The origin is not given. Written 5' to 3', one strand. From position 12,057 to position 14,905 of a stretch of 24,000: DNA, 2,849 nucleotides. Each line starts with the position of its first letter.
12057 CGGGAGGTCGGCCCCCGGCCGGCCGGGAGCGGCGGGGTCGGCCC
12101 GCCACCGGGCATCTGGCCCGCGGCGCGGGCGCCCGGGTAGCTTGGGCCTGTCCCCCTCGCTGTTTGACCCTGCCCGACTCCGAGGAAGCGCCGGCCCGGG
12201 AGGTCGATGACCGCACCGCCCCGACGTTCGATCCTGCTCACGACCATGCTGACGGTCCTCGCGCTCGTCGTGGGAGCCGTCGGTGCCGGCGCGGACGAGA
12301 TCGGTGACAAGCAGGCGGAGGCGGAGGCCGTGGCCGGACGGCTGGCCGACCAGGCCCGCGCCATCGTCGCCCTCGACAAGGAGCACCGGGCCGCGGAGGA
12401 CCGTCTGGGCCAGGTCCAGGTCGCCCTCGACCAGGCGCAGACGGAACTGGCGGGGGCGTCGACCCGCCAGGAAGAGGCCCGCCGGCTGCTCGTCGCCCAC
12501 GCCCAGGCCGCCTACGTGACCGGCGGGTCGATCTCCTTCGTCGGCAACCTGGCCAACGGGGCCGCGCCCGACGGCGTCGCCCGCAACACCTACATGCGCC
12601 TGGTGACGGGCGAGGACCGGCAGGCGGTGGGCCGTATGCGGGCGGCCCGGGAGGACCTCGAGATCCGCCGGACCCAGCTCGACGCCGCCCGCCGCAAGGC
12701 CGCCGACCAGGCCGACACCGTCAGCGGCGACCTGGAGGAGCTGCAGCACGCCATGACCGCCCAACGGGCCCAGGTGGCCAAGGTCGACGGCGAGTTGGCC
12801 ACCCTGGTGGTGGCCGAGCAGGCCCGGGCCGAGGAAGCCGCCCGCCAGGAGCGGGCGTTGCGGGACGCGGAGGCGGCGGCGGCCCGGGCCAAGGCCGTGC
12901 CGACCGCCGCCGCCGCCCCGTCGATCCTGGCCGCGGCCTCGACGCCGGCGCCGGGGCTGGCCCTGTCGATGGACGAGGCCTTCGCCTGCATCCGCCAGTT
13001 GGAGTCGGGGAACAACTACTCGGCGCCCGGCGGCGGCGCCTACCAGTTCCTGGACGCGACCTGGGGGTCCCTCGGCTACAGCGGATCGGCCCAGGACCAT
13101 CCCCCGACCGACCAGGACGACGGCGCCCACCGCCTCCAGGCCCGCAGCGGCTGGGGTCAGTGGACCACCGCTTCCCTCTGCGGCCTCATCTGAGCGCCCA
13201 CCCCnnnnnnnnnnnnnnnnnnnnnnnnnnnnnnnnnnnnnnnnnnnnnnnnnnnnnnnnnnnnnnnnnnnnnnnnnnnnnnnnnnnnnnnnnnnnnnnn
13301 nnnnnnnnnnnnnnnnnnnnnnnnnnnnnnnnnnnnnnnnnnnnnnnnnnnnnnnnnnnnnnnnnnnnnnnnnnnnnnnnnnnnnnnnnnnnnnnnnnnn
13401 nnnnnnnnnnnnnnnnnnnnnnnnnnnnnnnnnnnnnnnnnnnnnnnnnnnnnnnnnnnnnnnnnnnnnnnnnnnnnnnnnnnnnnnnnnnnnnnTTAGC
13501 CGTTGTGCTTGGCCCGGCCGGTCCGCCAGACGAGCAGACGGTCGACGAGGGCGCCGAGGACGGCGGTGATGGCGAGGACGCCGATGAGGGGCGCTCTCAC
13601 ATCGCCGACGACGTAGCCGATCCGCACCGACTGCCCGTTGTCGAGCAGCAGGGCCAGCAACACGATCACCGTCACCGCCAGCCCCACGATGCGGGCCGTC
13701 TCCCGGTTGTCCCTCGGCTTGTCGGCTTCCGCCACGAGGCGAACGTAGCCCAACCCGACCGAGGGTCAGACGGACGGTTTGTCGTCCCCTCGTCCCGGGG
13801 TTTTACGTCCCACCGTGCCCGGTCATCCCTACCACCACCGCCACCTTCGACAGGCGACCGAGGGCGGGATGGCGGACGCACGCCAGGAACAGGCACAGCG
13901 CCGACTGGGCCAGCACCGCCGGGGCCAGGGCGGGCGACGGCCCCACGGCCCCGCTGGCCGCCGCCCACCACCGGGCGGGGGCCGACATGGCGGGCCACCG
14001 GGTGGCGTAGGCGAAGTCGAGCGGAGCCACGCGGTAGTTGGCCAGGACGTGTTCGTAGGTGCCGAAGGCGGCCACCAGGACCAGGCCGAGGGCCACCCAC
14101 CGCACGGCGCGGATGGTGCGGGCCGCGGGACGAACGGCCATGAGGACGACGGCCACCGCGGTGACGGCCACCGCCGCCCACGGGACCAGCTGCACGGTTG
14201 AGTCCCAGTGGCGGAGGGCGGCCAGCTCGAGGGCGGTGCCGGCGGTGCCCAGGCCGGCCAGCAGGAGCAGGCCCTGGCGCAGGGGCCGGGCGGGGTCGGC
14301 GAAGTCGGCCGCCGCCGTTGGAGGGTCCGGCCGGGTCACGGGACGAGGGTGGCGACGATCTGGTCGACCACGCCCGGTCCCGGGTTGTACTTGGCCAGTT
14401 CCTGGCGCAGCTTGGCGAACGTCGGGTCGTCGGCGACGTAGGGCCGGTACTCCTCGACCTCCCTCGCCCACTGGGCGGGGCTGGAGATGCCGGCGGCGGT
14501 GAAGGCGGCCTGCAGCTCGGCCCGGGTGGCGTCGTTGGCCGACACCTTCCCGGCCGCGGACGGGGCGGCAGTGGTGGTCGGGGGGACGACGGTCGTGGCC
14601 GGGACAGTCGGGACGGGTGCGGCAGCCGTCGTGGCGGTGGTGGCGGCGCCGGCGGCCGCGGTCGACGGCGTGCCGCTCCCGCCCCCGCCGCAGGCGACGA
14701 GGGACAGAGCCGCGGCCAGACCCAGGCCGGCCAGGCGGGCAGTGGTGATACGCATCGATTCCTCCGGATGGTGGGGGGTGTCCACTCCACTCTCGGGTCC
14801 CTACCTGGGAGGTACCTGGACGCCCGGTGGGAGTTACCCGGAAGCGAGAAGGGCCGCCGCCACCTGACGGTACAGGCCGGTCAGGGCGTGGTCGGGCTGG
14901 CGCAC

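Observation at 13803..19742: Candidate uncharacterised signalling module: orphan Hpt facing a transporter-fold giant / REC / MinD-ParA / lipoprotein operon with no histidine kinase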

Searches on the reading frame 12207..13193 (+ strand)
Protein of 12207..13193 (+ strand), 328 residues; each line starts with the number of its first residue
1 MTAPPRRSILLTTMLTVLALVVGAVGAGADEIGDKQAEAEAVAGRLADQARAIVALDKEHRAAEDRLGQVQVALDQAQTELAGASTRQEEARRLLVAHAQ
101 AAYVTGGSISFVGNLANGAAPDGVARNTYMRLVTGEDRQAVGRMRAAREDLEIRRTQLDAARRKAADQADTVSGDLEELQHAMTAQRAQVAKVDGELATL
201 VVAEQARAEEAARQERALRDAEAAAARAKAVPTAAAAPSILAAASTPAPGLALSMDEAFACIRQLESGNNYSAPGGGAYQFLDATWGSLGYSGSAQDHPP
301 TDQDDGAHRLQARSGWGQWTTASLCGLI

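Call 3: search_protein_families(library=pfam, proteins=[window:12207-13193:+], max_evalue=0.01)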
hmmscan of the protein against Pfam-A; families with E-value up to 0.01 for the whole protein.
window:12207-13193:+ (328 aa): 1 family
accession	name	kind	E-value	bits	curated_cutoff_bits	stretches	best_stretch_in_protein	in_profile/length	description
PF06737.19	Transglycosylas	-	2.1e-07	31.9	27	1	261-322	9-77/77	Transglycosylase-like domain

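Call 4: search_protein_families(library=ncbifam, proteins=[window:12207-13193:+], max_evalue=0.01)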
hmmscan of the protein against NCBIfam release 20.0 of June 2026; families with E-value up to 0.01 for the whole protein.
window:12207-13193:+ (328 aa): 5 families
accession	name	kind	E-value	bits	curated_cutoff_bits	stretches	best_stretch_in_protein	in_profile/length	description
NF046048.1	NlpC_P60_DIP1281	equivalog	7.4e-05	21.8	517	1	39-230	52-241/587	DIP1281 family NlpC/P60 protein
NF008644.1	PRK11637.1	equivalog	0.00051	19.1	270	1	34-229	22-214/385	murein hydrolase activator EnvC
TIGR02168.1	SMC_prok_B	equivalog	0.00053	17.8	567.35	0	138-230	399-491/1181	chromosome segregation protein SMC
NF046107.1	ResusProRpfC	equivalog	0.0064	16.6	200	0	230-321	7-103/136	resuscitation-promoting factor RpfC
NF052398.1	Agg_Promo_Fact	equivalog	0.0071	16.5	170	1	171-280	48-159/202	aggregation-promoting factor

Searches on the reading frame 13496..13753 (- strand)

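Call 3: search_protein_families(library=pfam, proteins=[window:13496-13753:-], max_evalue=0.01)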
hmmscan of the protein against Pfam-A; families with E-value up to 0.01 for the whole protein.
window:13496-13753:- (85 aa): 1 family
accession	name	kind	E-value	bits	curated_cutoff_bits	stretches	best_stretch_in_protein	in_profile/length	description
PF06305.16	LapA_dom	-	0.00045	20.5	28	1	39-70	2-33/64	Lipopolysaccharide assembly protein A domain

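Call 4: search_protein_families(library=ncbifam, proteins=[window:13496-13753:-], max_evalue=0.01)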
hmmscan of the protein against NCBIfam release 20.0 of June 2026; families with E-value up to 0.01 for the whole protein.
window:13496-13753:- (85 aa): 0 families

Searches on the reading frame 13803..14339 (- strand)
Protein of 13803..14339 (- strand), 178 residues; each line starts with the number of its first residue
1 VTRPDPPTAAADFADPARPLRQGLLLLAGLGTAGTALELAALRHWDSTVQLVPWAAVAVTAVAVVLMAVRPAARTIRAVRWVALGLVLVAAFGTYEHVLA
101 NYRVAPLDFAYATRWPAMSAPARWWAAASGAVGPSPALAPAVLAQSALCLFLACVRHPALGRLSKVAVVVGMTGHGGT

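Call 3: search_protein_families(library=pfam, proteins=[window:13803-14339:-], max_evalue=0.01)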
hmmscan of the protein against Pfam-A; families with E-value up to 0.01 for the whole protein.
window:13803-14339:- (178 aa): 0 families

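Call 4: search_protein_families(library=ncbifam, proteins=[window:13803-14339:-], max_evalue=0.01)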
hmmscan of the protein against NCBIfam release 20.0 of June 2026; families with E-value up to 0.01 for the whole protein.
window:13803-14339:- (178 aa): 0 families

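Call 65: search_protein_families(library=padloc, proteins=[window:13803-14339:-], max_evalue=0.001)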
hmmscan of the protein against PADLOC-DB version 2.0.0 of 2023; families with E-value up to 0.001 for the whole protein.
window:13803-14339:- (178 aa): 0 families

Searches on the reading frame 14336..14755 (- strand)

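Call 3: search_protein_families(library=pfam, proteins=[window:14336-14755:-], max_evalue=0.01)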
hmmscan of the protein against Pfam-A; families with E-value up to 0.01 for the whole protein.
window:14336-14755:- (139 aa): 0 families

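Call 4: search_protein_families(library=ncbifam, proteins=[window:14336-14755:-], max_evalue=0.01)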
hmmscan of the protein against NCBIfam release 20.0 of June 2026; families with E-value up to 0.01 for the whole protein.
window:14336-14755:- (139 aa): 1 family
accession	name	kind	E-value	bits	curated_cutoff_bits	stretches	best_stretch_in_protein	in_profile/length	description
NF033865.1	fusolisin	equivalog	0.001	17.2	999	1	7-92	9-93/1006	fusolisin family autotransporter serine protease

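Call 65: search_protein_families(library=padloc, proteins=[window:14336-14755:-], max_evalue=0.001)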
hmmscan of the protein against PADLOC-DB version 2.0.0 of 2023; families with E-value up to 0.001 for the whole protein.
window:14336-14755:- (139 aa): 0 families
